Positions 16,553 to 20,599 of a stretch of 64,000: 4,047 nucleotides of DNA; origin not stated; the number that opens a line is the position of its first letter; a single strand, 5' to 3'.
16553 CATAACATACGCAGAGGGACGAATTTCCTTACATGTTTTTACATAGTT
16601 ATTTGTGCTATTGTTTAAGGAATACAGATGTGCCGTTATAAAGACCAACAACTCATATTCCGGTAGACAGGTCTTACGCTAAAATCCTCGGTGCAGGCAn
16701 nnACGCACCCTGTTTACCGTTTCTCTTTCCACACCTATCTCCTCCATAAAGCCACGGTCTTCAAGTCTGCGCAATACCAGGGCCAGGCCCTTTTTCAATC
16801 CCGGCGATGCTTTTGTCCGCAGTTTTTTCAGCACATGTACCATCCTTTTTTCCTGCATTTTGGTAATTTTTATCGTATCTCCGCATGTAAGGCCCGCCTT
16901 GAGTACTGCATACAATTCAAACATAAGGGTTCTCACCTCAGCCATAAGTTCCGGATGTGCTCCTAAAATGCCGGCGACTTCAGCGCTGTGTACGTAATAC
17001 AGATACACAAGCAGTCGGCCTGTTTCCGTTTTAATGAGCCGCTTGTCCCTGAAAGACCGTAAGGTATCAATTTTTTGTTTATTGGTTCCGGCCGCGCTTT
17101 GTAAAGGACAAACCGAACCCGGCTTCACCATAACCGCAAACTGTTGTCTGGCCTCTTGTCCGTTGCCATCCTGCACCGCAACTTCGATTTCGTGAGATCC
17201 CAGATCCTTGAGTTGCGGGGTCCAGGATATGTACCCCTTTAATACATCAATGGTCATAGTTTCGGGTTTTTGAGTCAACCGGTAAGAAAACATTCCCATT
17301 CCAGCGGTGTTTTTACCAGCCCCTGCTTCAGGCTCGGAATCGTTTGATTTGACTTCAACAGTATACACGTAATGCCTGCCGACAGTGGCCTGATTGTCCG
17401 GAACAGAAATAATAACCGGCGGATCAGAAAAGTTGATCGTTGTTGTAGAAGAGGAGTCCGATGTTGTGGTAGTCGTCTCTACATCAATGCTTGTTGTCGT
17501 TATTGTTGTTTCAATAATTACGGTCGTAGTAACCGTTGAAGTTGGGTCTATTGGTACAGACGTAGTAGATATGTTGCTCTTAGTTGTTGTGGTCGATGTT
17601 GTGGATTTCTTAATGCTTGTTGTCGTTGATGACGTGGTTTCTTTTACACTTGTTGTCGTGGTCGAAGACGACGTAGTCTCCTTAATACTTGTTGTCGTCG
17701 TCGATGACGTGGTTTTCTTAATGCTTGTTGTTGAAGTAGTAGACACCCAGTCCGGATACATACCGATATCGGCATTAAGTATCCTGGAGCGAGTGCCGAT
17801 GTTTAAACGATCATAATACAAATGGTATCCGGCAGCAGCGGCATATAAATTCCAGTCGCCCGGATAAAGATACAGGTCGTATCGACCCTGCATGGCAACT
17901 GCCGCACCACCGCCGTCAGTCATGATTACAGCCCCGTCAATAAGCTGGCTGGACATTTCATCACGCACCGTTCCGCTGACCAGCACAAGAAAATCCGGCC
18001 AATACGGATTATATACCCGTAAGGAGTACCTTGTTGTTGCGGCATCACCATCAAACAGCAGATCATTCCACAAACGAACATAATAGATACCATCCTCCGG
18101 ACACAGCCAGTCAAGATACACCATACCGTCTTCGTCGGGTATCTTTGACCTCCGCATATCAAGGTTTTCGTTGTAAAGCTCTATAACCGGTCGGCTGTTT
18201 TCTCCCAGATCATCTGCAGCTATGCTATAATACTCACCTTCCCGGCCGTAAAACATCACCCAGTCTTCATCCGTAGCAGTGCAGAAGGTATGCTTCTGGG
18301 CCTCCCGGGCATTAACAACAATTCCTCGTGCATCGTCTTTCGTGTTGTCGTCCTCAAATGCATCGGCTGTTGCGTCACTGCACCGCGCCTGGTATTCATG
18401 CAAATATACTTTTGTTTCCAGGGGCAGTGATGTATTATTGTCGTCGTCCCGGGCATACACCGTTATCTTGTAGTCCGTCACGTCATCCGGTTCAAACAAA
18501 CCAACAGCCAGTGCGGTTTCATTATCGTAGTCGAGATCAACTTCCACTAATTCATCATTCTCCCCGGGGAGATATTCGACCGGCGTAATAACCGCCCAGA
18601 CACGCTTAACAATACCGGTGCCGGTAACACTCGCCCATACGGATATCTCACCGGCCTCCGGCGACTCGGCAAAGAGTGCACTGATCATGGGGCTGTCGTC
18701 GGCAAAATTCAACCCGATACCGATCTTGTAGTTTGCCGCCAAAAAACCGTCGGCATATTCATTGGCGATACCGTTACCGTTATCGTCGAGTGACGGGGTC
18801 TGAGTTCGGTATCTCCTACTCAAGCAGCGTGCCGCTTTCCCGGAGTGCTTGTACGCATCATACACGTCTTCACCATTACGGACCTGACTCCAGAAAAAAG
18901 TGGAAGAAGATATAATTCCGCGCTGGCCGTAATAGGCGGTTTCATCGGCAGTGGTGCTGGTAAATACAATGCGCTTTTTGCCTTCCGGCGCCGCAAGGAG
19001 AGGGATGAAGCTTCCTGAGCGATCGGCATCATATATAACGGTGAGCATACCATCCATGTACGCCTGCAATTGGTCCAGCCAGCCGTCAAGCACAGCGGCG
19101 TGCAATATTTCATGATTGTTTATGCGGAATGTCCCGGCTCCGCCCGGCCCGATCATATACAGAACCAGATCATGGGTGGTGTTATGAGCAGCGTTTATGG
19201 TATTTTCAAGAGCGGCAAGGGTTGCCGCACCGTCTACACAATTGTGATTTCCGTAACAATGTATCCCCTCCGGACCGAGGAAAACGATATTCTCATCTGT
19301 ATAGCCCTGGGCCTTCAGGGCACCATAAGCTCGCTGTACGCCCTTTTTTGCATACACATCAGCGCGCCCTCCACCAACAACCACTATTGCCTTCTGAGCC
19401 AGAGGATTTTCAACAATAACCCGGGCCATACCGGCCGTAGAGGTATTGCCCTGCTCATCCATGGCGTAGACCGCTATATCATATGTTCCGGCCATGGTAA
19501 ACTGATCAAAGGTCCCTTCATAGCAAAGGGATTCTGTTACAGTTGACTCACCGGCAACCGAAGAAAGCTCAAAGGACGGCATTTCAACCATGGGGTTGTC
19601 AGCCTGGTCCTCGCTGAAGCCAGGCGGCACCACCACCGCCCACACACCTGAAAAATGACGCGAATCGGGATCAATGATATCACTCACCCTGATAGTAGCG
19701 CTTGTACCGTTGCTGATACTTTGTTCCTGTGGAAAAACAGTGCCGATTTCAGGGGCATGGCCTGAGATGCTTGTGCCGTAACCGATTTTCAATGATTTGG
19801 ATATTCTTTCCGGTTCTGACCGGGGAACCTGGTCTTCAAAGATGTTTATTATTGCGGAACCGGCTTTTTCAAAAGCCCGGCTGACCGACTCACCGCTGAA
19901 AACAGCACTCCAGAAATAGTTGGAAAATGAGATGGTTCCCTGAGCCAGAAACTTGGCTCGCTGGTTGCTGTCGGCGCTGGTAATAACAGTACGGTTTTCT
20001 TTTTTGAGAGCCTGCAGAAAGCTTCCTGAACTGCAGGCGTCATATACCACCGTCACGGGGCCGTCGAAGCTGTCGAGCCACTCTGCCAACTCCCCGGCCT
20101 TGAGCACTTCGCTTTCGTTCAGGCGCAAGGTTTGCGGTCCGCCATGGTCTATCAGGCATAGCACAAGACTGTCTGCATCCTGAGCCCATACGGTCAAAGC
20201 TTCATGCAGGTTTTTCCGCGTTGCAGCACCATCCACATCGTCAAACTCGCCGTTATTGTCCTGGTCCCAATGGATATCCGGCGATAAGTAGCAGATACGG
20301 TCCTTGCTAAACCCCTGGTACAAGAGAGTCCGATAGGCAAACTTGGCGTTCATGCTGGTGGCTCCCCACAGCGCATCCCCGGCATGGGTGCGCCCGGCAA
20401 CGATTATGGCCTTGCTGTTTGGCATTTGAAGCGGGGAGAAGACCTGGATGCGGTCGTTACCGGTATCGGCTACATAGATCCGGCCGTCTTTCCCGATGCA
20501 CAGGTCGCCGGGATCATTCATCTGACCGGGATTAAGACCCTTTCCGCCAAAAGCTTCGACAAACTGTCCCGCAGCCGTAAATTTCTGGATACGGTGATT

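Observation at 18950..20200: Each giant protein carries one catalytically intact and one catalytically dead legumain-like (C13) domain in tandem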

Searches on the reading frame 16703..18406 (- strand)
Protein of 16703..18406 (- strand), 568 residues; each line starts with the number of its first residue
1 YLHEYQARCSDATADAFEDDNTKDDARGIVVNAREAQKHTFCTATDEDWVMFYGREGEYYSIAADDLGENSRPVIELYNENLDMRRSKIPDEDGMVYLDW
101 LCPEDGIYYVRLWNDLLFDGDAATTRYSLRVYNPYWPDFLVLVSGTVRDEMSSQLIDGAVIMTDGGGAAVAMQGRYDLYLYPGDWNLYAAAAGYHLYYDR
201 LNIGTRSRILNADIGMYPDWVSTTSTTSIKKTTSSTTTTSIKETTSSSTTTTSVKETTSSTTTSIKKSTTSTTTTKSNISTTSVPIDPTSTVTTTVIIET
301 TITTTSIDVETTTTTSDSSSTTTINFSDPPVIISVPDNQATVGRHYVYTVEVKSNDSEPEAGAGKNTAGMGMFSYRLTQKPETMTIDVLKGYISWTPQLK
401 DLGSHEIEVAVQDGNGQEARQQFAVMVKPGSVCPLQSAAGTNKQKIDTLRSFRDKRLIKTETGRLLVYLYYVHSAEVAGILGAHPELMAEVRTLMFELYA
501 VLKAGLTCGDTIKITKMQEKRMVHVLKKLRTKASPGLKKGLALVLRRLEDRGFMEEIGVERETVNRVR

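Call 70: search_protein_families(library=pfam, proteins=[window:16703-18406:-], max_evalue=1)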
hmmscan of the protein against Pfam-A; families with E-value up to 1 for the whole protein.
window:16703-18406:- (568 aa): 1 family
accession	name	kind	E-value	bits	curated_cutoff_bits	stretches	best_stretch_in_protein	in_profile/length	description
PF12904.13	Collagen_bind_2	-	0.15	12.3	22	1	28-70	5-47/92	Putative collagen-binding domain of a collagenase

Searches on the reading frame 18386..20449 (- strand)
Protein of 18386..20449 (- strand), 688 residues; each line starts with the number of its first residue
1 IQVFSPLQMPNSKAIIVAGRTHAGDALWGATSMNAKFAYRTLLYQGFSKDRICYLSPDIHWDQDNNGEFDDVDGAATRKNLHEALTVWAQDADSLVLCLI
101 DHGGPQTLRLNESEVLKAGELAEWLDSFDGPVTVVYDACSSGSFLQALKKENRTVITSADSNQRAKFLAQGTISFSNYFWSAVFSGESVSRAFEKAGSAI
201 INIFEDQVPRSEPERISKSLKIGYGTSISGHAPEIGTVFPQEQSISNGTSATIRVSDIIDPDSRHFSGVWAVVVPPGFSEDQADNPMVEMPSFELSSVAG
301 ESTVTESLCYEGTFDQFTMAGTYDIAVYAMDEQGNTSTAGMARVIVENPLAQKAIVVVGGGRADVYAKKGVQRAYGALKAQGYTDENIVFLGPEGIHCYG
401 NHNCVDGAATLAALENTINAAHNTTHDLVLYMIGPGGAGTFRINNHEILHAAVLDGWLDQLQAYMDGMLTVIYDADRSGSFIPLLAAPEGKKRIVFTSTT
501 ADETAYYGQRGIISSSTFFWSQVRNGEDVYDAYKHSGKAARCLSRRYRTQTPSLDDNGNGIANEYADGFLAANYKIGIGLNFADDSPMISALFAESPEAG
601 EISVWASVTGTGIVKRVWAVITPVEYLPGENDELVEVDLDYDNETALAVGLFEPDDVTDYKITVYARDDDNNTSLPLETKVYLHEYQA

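Call 12: find_homologous_proteins(query=window:18701-20434:-, max_evalue=0.001)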
Query window:18701-20434:- (578 aa): 26 proteins with E <= 0.001 among 8000 candidates.
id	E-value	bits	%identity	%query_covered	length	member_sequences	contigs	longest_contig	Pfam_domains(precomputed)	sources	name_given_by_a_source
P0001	2.7e-152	526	45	99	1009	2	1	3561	PF17170.11,PF01650.24,PF01436.28,PF25021.2,PF08450.19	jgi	-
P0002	1.3e-149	517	44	99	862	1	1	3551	PF01650.24,PF01436.28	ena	-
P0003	7.8e-140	485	44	99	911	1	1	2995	PF01650.24,PF00395.26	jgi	jgi:hypothetical protein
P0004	4.1e-137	476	41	99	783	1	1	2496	PF01650.24,PF01436.28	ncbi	ncbi:C13 family peptidase, partial [Thermodesulfobacteriota bacterium]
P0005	1.2e-130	455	41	99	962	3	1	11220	PF17170.11,PF01650.24,PF01436.28,PF25021.2,PF06739.18,PF08450.19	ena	-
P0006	2.3e-128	447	43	99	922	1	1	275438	PF17170.11,PF01650.24,PF01436.28,PF25021.2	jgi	jgi:hypothetical protein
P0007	4.6e-121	423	35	59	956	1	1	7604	PF00404.25,PF01650.24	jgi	jgi:glycosylphosphatidylinositol transamidase (GPIT) subunit GPI8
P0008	3.8e-104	367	39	87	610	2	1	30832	PF01650.24,PF01436.28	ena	-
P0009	2.1e-103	365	38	99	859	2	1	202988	PF18981.7,PF01650.24,PF01436.28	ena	-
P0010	4.0e-101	357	40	77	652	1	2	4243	PF01650.24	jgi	-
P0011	1.6e-93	332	37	99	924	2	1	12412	PF18981.7,PF01650.24,PF13004.14,PF18884.6,PF03495.20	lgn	-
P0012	1.3e-88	316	39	74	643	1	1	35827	PF18981.7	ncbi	-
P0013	1.1e-83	300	41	71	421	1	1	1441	PF01650.24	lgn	-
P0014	4.9e-82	294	35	93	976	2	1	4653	PF01650.24,PF01436.28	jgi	jgi:hypothetical protein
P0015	1.8e-80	289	32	57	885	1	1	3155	PF01650.24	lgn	-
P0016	8.2e-80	287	38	57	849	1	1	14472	PF17170.11,PF01650.24,PF13449.13,PF22701.4,PF02393.22,PF24684.2,PF01436.28,PF25021.2,PF06739.18,PF08450.19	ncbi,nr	ncbi:MAG: hypothetical protein HQL03_11815 [Nitrospirae bacterium]|nr:hypothetical protein [Nitrospi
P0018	1.8e-70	256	39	66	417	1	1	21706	PF01650.24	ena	-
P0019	9.6e-68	247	45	34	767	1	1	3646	PF17170.11,PF01650.24,PF01436.28,PF06739.18,PF08450.19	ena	-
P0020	9.3e-61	224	37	58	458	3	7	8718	PF01650.24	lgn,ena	-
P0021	8.9e-58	214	38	58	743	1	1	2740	PF01650.24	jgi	-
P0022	1.8e-55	207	37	66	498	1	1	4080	PF01650.24,PF01436.28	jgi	jgi:hypothetical protein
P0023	5.6e-55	205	38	59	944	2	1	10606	PF17170.11,PF01650.24,PF01436.28,PF08450.19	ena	-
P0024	2.3e-32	130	30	55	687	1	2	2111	PF17170.11,PF01650.24,PF01731.27,PF13449.13,PF24684.2,PF01436.28,PF25021.2,PF08450.19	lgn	-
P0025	2.7e-22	97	33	46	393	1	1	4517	PF01650.24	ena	-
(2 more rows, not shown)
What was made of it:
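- Closest known: GPI8 / PIGK, catalytic subunit of the GPI transamidase. Same: One homolog (P0007) is auto-annotated as GPI8 by JGI (call 12).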

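Call 32: predict_structure(alignment_id=A4)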
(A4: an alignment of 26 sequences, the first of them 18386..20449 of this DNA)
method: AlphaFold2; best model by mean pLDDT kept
length: 688 residues; sequences in the alignment: 26
mean_pLDDT: 85.6   pTM: 0.81
mean pLDDT of the five models: 85.6, 85.4, 84.3, 81.6, 80.9
residues with pLDDT >= 90: 326; 70-90: 286; 50-70: 66; < 50: 10
segments of 3 or more residues with pLDDT < 50: 302-305, 686-688
pLDDT, mean of each block of 10 residues (from residue 1): 55 93 73 90 89 92 83 94 96 95 80 87 94 92 92 94 79 87 89 92 85 92 74 87 90 91 82 80 59 84 64 90 91 82 90 93 74 90 91 81 84 96 91 94 95 97 93 95 94 94 81 83 88 88 64 88 71 88 75 82 88 85 74 82 88 88 88 87 64
secondary structure, 60 per line:
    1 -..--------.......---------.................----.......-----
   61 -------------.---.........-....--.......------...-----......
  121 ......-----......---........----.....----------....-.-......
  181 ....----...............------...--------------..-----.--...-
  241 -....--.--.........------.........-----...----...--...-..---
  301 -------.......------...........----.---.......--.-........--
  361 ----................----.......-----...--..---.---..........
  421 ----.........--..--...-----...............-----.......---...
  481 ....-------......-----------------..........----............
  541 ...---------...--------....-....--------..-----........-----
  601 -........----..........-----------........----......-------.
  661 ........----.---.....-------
elements in order (helices of 4 or more, strands of 3 or more residues): E12-18 H28-44 E52-55 H78-86 H88-91 E94-100 E107-109 E115-117 H118-126 E132-137 H141-148 E153-157 H175-184 H189-203 E210-212 E237-239 E242-245 E251-259 E266-274 E287-289 E292-294 E308-314 E321-331 E340-346 E351-358 H365-380 E388-391 E397-399 H411-420 E425-433 E440-442 E448-450 H451-462 E468-474 H478-484 E492-497 H515-524 H529-543 E553-555 H564-567 H569-572 E588-595 E602-609 E614-623 E635-642 E647-652 E660-668 E677-681
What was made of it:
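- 19412..19741 (-): G1 beta-sandwich (Ig-like) domain between D1 and D2 (aa 1364-1473). All-beta in the AF2 model (call 32).
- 18407..18688 (-): G1 second beta-sandwich domain, after D2 (aa 1715-1808). call 32
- On Peptidase C13 (legumain family, Pfam PF01650): The roughly 110 residues after D1 and after D2 are all-beta in the AF2 model (call 32).
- Closest known: Legumain / asparaginyl endopeptidases. Different: A beta-sandwich follows the domain where legumain has its C-terminal prodomain, the helical LSAM domain (call 32).
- AF2 model of G1 aa 1128-1815: pLDDT 85.6, pTM 0.81 (call 32).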

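Call 34: fold_search(model_id=the predicted structure, library=pdb)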
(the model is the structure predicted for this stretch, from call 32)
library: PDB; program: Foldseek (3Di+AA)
matches with E <= 10: 1957; with E <= 0.001: 303
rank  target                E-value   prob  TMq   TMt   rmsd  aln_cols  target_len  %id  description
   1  6l4y_A                3.9e-10  1.00  0.26  0.42   5.4       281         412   17  Turning an asparaginyl endopeptidase into a peptide ligase (released 2020-10-07)
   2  6l4w                  4.1e-10  1.00  0.26  0.43   5.4       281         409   16  Turning an asparaginyl endopeptidase into a peptide ligase (released 2020-10-07)
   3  6l4y_B                4.3e-10  1.00  0.26  0.42   5.4       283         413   16  Turning an asparaginyl endopeptidase into a peptide ligase (released 2020-10-07)
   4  6azt_A                6.7e-10  1.00  0.27  0.64   5.0       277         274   18  Asparaginyl endopeptidase 1 bound to AAN peptide, a tetrahedral intermediate (released 2018-02-07)
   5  6lko                  7.5e-10  1.00  0.26  0.42   5.6       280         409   16  Turning an asparaginyl endopeptidase into a peptide ligase (released 2020-10-07)
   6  4awb_B                1.1e-09  1.00  0.25  0.61   5.1       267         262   15  Crystal structure of active legumain in complex with AAN-CMK (released 2013-06-26)
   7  4fgu_A                1.2e-09  1.00  0.25  0.40   6.1       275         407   15  Crystal structure of prolegumain (released 2013-07-03)
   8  4awb_A                1.3e-09  1.00  0.25  0.63   5.3       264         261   15  Crystal structure of active legumain in complex with AAN-CMK (released 2013-06-26)
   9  5nij_A                1.4e-09  1.00  0.27  0.42   5.4       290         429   18  Crystal structure of arabidopsis thaliana legumain isoform gamma in two-chain activation state (released 2018-02-28)
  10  4fgu_B                1.6e-09  1.00  0.25  0.41   5.8       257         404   16  Crystal structure of prolegumain (released 2013-07-03)
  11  8imx_K                2.3e-09  1.00  0.24  0.47   6.2       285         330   15  Cryo-EM structure of GPI-T with a chimeric GPI-anchored protein (released 2023-08-16)
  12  6l4v                  2.7e-09  1.00  0.28  0.44   5.1       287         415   16  Turning an asparaginyl endopeptidase into a peptide ligase (released 2020-10-07)
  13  4n6o_A                2.9e-09  1.00  0.25  0.59   5.6       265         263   15  Crystal structure of reduced legumain in complex with cystatin E/M (released 2015-02-11)
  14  4aw9_A                3.2e-09  1.00  0.24  0.58   6.2       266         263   15  Crystal structure of active legumain in complex with YVAD-CMK (released 2013-06-26)
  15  6l4x                  3.4e-09  1.00  0.26  0.42   5.3       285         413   15  Turning an asparaginyl endopeptidase into a peptide ligase (released 2020-10-07)
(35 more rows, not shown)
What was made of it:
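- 19814..20416 (-): G1 D1: C13/legumain-fold domain with an intact dyad (aa 1139-1339). His1229 is codon 20144-20146 and Cys1266 is codon 20033-20035. AF2 and Foldseek (calls 32, 34).
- Its best PDB folds are legumain, plant asparaginyl endopeptidases and GPI8, at E = 4e-10 and target-normalised TM about 0.6 (call 34).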

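Call 57: search_protein_representatives(protein=window:18386-20449:-)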
Query: 688 residues. Proteins with E-value up to 0.001 (for the whole library): 2851; up to 1e-10: 2127; up to 1e-30: 976. The best 150 are listed.
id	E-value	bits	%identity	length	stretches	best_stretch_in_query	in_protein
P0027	0.0e+00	1568.7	100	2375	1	1-688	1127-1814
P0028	2.4e-281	951.1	65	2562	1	1-684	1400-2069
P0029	2.3e-176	604.2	38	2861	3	9-681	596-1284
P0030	1.0e-154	532.7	46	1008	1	7-686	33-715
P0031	1.2e-154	532.5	46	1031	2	1-629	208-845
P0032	1.2e-150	519.2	46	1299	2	1-626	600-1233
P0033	3.2e-150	517.8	45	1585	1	11-682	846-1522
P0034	1.8e-147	508.7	47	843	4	217-624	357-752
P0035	3.6e-146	504.4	46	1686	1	1-682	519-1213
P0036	2.0e-145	502.0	47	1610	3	222-681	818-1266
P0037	4.1e-145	501.0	46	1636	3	211-681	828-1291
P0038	3.3e-144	498.0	47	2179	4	218-636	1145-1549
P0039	5.9e-144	497.1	45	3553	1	1-681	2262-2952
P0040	6.5e-137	473.8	45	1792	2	2-623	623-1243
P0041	1.1e-136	473.1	45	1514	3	219-681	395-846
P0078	1.6e-122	426.3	44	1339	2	3-589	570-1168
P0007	4.3e-122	424.9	41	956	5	3-346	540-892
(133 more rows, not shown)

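Call 62: list_cluster_members(proteins=[P0027, P0028])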
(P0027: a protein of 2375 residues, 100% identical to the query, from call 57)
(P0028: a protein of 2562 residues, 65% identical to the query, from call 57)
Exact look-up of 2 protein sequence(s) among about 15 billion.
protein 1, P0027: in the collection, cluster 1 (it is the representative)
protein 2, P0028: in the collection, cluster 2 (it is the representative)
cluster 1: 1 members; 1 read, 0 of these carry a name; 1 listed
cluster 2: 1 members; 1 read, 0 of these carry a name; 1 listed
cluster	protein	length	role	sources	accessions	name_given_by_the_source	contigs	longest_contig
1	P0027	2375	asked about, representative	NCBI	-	-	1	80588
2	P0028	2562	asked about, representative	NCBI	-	-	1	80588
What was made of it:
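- Tried and rejected: The cluster look-up shows only "NCBI, contig 80,588 bp, unnamed" (call 62).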
